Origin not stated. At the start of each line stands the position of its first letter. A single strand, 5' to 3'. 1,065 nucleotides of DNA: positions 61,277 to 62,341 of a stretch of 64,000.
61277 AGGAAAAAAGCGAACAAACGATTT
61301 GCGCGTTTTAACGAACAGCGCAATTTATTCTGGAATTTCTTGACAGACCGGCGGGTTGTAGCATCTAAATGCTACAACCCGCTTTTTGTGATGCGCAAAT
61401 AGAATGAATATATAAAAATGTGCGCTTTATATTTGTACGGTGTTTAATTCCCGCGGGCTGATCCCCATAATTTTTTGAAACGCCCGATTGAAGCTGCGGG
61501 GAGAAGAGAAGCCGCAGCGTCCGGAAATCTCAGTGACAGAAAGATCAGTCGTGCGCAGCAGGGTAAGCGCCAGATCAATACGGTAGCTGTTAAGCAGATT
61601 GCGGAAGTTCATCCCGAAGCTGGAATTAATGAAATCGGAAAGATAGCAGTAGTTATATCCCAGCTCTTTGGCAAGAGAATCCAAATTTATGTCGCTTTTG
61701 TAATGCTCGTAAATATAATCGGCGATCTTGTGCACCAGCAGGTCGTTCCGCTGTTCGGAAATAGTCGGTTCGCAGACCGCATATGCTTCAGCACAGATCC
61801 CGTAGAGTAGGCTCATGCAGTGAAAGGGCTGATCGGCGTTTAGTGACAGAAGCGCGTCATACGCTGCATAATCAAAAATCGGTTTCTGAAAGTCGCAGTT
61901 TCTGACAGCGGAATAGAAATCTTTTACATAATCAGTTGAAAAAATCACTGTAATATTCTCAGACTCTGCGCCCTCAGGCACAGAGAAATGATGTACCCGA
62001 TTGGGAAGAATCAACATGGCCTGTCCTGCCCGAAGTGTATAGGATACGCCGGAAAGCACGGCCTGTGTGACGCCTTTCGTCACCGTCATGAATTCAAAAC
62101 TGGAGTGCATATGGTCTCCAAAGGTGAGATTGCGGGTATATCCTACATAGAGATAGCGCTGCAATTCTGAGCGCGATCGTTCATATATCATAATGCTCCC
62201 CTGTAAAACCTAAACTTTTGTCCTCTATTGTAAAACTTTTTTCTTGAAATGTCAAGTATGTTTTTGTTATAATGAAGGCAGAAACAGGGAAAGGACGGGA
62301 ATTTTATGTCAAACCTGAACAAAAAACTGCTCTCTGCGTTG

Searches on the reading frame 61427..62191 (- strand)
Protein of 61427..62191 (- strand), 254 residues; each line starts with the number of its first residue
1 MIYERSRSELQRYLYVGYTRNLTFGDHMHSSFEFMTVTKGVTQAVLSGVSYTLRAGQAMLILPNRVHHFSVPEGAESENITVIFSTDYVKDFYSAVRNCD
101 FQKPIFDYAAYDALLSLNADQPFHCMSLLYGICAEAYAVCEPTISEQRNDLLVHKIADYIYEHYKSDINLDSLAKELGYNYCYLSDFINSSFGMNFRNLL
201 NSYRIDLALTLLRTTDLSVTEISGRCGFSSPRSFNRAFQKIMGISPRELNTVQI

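Call 10: find_encoding_contigs(protein=window:61427-62191:-, flank=6000, max_places=10)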
Protein window:61427-62191:- (254 aa): 1 contig read that carries it; 1 place shown.
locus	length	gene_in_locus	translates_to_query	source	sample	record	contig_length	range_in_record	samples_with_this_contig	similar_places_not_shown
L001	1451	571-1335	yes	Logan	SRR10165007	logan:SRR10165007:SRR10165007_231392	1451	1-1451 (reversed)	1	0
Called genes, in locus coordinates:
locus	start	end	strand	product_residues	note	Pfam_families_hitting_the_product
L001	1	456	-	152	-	?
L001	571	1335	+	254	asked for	PF02311:AraC_binding, PF12833:HTH_18, PF00165:HTH_AraC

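Call 23: search_protein_families(library=pfam, proteins=[window:61427-62191:-])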
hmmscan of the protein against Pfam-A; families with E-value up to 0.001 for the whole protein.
window:61427-62191:- (254 aa): 4 families
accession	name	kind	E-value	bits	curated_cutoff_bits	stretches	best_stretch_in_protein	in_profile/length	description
PF12833.13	HTH_18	-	1.1e-19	70.9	33.6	1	173-249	1-77/80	Helix-turn-helix domain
PF00165.29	HTH_AraC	-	2.5e-13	50.2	26.6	1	212-248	1-39/42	Bacterial regulatory helix-turn-helix proteins, AraC family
PF02311.25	AraC_binding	-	1.6e-07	31.6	21.1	1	17-92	9-84/135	AraC-like ligand binding domain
PF07883.17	Cupin_2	-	3.3e-05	23.9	27.2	1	23-73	10-60/70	Cupin domain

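Call 40: list_cluster_members(proteins=[window:61427-62191:-, window:59505-60734:+, window:57736-59322:+, window:53364-57269:-, window:50697-52799:+, window:43705-45135:+])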
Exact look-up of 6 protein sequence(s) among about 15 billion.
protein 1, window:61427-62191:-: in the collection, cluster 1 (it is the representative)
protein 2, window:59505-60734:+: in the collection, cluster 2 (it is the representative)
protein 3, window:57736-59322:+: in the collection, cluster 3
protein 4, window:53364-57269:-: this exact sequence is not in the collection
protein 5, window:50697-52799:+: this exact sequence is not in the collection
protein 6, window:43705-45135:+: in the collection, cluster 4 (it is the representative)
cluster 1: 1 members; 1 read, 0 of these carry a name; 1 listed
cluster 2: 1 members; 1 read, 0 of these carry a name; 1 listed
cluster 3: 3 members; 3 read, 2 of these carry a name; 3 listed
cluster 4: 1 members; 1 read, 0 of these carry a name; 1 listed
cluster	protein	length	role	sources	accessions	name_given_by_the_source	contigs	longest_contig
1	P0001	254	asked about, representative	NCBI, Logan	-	-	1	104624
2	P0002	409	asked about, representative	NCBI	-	-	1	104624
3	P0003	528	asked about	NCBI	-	-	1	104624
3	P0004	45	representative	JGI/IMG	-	hypothetical protein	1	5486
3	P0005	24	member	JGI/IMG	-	hypothetical protein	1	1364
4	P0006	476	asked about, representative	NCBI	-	-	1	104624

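Call 51: find_homologous_proteins(query=window:61427-62191:-, max_evalue=1e-30)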
Query window:61427-62191:- (254 aa): 9 proteins with E <= 1e-30 among 335 candidates.
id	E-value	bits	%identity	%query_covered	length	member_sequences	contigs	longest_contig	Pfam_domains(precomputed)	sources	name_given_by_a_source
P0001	4.4e-167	572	100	100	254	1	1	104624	PF12833.14,PF02311.26,PF00165.30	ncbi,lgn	-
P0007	1.1e-146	505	88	100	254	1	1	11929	PF12833.14,PF02311.26,PF00165.30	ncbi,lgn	-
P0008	9.5e-112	391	69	98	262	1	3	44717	PF12833.14,PF07883.18,PF02311.26,PF00165.30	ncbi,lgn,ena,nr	ncbi:MAG: helix-turn-helix transcriptional regulator [Clostridia bacterium]|nr:helix-turn-helix tran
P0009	3.4e-106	372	67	98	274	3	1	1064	PF12833.14,PF07883.18,PF02311.26,PF00165.30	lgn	-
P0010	2.8e-105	369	67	98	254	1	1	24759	PF12833.14,PF07883.18,PF02311.26,PF00165.30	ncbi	-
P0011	5.7e-104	365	68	98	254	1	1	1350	PF12833.14,PF07883.18,PF02311.26,PF00165.30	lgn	-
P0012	1.4e-101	357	65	96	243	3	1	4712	PF12833.14,PF07883.18,PF02311.26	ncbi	ncbi:MAG: helix-turn-helix domain-containing protein, partial [Eubacteriales bacterium]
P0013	1.2e-91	325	58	99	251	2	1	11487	PF12833.14,PF07883.18,PF02311.26,PF00165.30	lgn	-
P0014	1.4e-77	279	56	98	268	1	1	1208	PF12833.14,PF07883.18,PF02311.26,PF00165.30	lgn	-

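Call 52: find_encoding_contigs(protein=P0007, flank=8000, max_places=6)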
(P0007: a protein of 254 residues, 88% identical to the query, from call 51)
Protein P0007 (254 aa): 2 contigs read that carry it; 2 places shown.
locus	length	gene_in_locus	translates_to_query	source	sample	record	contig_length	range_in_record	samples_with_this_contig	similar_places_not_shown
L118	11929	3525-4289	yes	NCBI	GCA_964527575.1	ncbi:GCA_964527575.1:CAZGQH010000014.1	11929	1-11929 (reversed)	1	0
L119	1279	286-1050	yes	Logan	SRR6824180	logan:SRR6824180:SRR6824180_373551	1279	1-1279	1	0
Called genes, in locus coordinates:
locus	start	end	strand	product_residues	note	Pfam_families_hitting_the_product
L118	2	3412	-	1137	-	?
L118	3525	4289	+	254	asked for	PF02311:AraC_binding, PF12833:HTH_18, PF00165:HTH_AraC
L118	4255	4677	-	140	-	-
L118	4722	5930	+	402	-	PF13280:WYL (weak)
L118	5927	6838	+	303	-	-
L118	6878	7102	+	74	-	-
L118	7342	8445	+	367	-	PF01145:Band_7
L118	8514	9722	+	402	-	PF01139:RtcB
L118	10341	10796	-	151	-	-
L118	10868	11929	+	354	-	?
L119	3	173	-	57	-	?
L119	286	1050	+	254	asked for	PF02311:AraC_binding, PF12833:HTH_18, PF00165:HTH_AraC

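Call 53: find_encoding_contigs(protein=P0008, flank=6000, max_places=4)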
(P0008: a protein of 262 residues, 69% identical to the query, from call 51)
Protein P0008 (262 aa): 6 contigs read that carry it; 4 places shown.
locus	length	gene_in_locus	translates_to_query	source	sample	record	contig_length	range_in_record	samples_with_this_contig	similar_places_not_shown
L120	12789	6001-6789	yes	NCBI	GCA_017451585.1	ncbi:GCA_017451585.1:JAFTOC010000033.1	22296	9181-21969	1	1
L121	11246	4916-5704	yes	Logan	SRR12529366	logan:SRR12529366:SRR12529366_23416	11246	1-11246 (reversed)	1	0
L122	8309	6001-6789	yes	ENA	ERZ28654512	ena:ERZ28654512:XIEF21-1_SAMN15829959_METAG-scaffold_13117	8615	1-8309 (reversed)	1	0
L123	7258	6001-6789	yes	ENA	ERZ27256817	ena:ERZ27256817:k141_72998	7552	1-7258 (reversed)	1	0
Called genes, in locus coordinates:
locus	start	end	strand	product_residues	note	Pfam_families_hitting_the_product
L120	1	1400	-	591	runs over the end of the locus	PF00664:ABC_membrane, PF00005:ABC_tran, PF02463:SMC_N (faint)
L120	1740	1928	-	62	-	-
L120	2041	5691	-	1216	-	PF12215:Glyco_hydr_116N, PF03422:CBM_6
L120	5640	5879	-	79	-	-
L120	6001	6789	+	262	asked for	PF02311:AraC_binding, PF07883:Cupin_2, PF12833:HTH_18, PF00165:HTH_AraC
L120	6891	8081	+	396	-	PF07690:MFS_1, PF13347:MFS_2, PF07690:MFS_1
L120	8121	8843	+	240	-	PF03009:GDPD, PF13653:GDPD_2 (weak)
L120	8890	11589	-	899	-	-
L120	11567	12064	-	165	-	PF04542:Sigma70_r2, PF07638:Sigma70_ECF (weak), PF08281:Sigma70_r4_2, PF04545:Sigma70_r4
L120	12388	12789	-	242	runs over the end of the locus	PF01370:Epimerase, PF16363:GDP_Man_Dehyd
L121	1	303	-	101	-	?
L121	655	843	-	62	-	-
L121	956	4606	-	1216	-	PF12215:Glyco_hydr_116N, PF03422:CBM_6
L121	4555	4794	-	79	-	-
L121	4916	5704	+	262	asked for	PF02311:AraC_binding, PF07883:Cupin_2, PF12833:HTH_18, PF00165:HTH_AraC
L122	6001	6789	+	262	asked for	PF02311:AraC_binding, PF07883:Cupin_2, PF12833:HTH_18, PF00165:HTH_AraC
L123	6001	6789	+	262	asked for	PF02311:AraC_binding, PF07883:Cupin_2, PF12833:HTH_18, PF00165:HTH_AraC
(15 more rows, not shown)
